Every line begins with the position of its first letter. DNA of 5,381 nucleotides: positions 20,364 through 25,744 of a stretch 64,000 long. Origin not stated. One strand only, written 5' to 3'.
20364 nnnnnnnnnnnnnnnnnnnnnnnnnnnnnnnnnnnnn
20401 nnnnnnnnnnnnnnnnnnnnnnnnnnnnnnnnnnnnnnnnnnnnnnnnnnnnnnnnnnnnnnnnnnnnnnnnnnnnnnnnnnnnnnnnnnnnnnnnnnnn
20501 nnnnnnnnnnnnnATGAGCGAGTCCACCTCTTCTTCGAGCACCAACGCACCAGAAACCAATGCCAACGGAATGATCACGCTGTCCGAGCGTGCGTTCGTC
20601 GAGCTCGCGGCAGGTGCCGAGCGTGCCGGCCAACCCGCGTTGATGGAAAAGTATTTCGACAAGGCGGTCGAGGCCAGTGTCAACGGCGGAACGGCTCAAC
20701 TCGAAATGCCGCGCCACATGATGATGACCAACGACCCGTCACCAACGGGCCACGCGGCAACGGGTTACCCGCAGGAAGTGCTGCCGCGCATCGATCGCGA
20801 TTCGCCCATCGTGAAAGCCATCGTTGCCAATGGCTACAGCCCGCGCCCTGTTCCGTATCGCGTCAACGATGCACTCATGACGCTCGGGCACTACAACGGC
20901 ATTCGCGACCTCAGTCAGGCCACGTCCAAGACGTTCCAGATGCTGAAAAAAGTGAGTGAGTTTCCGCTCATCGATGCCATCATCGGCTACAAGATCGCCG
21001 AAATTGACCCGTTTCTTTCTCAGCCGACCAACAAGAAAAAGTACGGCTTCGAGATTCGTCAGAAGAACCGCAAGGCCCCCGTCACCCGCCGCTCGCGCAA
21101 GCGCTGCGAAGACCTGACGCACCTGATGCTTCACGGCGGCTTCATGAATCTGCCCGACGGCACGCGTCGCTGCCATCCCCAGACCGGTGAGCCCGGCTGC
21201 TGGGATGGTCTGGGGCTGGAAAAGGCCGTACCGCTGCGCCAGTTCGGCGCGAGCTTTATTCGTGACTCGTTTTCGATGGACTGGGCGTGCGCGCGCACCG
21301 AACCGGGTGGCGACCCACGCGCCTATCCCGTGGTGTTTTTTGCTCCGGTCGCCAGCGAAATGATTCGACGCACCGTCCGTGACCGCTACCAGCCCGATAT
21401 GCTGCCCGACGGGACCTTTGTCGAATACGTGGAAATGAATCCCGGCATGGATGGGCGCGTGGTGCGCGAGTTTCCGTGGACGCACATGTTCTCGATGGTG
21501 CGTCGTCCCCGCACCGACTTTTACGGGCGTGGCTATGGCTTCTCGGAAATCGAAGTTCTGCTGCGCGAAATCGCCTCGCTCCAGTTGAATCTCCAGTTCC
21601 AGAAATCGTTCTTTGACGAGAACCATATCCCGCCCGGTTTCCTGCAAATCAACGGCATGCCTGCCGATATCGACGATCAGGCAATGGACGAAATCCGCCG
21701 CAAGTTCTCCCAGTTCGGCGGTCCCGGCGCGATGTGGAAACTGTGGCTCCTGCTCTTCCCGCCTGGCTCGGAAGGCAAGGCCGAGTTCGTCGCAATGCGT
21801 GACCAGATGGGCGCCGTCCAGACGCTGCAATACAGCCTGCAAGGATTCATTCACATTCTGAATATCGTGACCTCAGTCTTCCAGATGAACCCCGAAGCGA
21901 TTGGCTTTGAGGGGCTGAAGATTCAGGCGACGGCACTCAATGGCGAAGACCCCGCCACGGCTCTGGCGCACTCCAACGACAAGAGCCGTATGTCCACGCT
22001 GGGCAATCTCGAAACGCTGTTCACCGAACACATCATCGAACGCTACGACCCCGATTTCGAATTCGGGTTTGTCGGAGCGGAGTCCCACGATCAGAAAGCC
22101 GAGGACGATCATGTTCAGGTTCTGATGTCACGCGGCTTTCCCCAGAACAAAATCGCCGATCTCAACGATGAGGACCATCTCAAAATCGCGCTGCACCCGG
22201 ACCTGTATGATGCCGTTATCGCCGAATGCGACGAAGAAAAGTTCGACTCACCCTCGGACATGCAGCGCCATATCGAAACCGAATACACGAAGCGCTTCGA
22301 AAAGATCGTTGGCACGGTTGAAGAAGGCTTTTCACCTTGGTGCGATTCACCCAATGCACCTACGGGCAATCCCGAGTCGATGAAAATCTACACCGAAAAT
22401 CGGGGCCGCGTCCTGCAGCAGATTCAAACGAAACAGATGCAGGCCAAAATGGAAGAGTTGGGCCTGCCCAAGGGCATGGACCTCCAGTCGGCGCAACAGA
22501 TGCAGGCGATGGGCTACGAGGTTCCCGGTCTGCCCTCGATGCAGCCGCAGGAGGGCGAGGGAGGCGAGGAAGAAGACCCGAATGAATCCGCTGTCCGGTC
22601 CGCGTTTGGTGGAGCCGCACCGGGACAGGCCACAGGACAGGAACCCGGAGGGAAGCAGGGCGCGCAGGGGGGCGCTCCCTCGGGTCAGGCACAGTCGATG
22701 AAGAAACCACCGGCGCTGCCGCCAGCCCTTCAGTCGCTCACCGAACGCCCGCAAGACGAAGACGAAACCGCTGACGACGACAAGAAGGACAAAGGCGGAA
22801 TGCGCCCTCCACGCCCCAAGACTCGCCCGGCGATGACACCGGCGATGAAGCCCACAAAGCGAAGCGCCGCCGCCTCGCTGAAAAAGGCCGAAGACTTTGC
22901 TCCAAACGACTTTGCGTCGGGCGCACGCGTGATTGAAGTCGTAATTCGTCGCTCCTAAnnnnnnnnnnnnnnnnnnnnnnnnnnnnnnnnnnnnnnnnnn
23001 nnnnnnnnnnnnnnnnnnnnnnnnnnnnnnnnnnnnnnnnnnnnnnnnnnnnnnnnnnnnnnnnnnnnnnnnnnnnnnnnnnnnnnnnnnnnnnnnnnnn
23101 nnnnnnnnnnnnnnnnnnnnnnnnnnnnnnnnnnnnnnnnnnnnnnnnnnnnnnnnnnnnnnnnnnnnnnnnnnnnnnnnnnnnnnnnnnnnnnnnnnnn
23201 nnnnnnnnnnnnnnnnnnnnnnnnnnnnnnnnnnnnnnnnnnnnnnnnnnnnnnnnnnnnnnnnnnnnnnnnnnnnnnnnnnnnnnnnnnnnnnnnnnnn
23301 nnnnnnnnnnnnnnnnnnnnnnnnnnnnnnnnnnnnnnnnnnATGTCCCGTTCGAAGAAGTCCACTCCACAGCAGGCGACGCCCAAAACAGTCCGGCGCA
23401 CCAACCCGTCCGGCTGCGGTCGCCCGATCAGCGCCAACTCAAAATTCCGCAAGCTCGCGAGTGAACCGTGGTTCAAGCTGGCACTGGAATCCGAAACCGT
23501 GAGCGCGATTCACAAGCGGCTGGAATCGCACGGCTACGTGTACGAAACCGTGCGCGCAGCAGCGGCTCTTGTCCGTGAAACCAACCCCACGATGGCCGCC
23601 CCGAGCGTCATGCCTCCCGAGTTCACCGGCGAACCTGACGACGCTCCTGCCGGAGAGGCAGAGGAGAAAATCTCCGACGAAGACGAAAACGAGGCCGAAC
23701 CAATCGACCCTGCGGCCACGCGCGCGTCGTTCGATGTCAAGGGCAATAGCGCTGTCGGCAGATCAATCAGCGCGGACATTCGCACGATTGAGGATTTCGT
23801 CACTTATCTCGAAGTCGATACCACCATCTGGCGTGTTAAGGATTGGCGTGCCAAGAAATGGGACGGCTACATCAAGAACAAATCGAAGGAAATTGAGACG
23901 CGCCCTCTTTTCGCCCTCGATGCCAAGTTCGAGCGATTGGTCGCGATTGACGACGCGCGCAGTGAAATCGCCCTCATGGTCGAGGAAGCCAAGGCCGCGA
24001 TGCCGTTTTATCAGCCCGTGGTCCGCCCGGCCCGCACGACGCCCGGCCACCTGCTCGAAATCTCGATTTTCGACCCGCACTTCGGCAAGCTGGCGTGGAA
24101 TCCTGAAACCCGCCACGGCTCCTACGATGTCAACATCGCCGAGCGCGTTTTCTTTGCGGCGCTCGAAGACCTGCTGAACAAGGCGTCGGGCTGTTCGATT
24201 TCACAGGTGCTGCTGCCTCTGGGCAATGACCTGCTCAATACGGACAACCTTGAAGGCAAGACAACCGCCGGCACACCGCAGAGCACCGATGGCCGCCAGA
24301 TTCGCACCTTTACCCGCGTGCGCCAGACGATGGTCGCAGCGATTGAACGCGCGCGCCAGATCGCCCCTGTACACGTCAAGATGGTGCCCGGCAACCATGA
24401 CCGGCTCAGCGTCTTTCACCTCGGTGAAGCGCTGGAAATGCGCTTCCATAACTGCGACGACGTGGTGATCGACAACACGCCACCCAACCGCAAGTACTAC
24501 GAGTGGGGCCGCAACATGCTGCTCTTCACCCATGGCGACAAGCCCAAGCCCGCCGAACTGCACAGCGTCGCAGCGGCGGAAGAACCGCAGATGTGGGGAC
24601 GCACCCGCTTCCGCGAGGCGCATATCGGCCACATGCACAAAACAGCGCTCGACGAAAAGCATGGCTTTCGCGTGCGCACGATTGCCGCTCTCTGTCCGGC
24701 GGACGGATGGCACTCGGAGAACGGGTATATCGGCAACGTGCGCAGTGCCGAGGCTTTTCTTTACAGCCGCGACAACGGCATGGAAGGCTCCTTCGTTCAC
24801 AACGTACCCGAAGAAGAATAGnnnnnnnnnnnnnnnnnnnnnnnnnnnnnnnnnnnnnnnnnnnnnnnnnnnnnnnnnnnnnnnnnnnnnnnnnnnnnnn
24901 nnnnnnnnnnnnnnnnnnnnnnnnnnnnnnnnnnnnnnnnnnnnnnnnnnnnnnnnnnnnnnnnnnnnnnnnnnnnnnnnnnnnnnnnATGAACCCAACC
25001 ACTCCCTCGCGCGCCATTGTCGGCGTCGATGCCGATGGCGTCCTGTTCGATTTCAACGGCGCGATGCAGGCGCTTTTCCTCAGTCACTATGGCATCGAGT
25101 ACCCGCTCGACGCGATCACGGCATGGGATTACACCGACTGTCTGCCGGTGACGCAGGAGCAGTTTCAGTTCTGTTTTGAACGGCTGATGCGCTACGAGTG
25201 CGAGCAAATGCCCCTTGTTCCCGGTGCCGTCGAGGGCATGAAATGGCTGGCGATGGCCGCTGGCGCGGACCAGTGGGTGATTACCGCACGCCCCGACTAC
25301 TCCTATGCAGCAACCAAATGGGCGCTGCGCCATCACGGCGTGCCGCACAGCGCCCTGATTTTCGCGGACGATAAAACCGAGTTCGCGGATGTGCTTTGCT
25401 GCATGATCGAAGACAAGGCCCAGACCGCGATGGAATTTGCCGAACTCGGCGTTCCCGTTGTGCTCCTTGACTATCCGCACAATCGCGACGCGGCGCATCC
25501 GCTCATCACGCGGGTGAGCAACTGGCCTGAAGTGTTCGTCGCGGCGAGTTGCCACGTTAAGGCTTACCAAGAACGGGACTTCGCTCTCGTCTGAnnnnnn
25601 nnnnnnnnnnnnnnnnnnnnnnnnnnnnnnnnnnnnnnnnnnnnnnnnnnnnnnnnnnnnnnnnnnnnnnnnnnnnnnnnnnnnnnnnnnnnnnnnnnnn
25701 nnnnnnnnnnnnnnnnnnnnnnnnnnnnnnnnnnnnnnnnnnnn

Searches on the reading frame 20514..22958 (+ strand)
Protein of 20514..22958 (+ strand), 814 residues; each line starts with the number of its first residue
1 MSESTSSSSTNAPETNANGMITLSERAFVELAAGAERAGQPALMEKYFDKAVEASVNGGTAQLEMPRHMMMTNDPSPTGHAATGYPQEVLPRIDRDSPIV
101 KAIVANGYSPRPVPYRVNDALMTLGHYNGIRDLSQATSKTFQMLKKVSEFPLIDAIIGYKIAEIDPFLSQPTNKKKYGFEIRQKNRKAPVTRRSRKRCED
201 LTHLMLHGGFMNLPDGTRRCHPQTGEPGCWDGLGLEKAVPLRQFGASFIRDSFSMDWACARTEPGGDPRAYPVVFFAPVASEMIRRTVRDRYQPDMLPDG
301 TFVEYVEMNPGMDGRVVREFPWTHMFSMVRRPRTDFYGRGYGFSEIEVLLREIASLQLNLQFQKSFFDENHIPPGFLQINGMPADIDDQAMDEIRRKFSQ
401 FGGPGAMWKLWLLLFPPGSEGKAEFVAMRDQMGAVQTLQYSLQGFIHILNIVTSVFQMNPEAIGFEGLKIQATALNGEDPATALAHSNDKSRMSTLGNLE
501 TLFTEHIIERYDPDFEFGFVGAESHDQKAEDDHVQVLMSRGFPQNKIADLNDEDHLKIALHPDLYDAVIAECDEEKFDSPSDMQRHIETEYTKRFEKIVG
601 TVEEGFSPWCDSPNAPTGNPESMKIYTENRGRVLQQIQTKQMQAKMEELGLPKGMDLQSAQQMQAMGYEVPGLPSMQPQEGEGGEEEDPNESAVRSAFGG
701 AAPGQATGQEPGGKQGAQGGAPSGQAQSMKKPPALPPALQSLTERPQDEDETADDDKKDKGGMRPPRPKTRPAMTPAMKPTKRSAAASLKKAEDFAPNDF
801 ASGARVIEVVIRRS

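Call 16: search_protein_families(library=pfam, proteins=[window:20514-22958:+], max_evalue=0.01)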
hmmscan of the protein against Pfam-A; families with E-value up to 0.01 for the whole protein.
window:20514-22958:+ (814 aa): 0 families

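Call 35: find_encoding_contigs(protein=window:20514-22958:+, flank=10000, max_places=2)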
Protein window:20514-22958:+ (814 aa): 1 contig read that carries it; 1 place shown.
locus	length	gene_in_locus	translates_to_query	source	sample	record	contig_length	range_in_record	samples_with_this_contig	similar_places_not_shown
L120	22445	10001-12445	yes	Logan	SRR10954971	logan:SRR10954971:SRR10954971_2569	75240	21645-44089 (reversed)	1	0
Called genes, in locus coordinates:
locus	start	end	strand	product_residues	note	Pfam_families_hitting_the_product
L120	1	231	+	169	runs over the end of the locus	-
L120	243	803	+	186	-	-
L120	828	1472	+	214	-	-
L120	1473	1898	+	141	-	-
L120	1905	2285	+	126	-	-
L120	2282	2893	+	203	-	PF21818:DUF6884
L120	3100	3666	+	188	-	-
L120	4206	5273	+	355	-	-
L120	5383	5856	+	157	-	-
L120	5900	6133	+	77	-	-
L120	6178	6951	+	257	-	-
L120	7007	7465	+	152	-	-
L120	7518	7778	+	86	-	-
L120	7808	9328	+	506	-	-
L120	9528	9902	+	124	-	-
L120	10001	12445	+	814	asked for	-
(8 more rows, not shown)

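Call 100: search_protein_families(library=phrogs, proteins=[window:20514-22958:+], max_evalue=0.01)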
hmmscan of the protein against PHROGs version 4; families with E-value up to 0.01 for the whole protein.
window:20514-22958:+ (814 aa): 4 families
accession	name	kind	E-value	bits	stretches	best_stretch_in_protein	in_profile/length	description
phrog_15361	-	head and packaging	1.8e-11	44.7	1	313-412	226-325/328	portal protein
phrog_12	-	head and packaging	5.7e-07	29.9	1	309-413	194-289/646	portal protein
phrog_2662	-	head and packaging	0.00044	19.9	1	298-535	163-386/717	portal protein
phrog_11117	-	head and packaging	0.0016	18.9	1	447-537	60-152/264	portal protein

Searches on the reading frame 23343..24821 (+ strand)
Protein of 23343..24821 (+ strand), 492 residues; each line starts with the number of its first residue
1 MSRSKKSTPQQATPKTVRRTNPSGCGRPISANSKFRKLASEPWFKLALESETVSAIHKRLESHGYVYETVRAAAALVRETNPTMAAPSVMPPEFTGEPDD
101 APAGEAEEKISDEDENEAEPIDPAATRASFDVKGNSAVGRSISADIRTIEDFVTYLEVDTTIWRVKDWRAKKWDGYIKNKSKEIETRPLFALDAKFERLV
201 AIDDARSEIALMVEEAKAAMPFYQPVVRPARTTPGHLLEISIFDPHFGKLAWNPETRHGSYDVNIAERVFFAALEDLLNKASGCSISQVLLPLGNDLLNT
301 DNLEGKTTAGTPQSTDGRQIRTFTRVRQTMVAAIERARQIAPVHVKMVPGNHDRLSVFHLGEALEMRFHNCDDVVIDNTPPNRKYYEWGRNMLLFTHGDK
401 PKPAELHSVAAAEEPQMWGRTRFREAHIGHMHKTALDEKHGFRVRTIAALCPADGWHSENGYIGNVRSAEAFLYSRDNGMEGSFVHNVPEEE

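Call 100: search_protein_families(library=phrogs, proteins=[window:23343-24821:+], max_evalue=0.01)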
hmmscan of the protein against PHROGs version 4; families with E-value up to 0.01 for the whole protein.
window:23343-24821:+ (492 aa): 4 families
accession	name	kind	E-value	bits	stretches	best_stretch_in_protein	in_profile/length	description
phrog_704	-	DNA, RNA and nucleotide metabolism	2.1e-69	235.5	1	206-488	102-386/390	DNA repair exonuclease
phrog_284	-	DNA, RNA and nucleotide metabolism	3.5e-17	63.4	1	174-479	69-385/398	exonuclease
phrog_20762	-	unknown function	7.3e-16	59.5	1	375-487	2-114/117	-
phrog_21891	-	unknown function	2.4e-09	38.9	1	363-476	10-121/130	-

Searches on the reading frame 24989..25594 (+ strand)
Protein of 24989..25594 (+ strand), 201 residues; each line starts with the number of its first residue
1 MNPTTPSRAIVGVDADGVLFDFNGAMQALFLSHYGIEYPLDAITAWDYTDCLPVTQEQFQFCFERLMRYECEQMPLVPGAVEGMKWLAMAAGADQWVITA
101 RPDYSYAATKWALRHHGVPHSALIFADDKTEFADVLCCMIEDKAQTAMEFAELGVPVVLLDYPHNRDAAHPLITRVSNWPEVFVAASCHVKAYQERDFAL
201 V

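Call 100: search_protein_families(library=phrogs, proteins=[window:24989-25594:+], max_evalue=0.01)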
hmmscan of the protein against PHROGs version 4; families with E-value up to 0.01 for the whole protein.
window:24989-25594:+ (201 aa): 4 families
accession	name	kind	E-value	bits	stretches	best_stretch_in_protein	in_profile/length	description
phrog_420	-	unknown function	4.8e-17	63.3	1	9-182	14-198/267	unknown function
phrog_415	-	other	6.1e-12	46.7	1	7-170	20-175/218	polynucleotide kinase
phrog_2643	-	moron, auxiliary metabolic gene and host takeover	0.00082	20.1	1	13-161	11-157/182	5'-3' deoxyribonucleotidase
phrog_8630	-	DNA, RNA and nucleotide metabolism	0.0076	17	0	43-142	36-135/199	nucleotidase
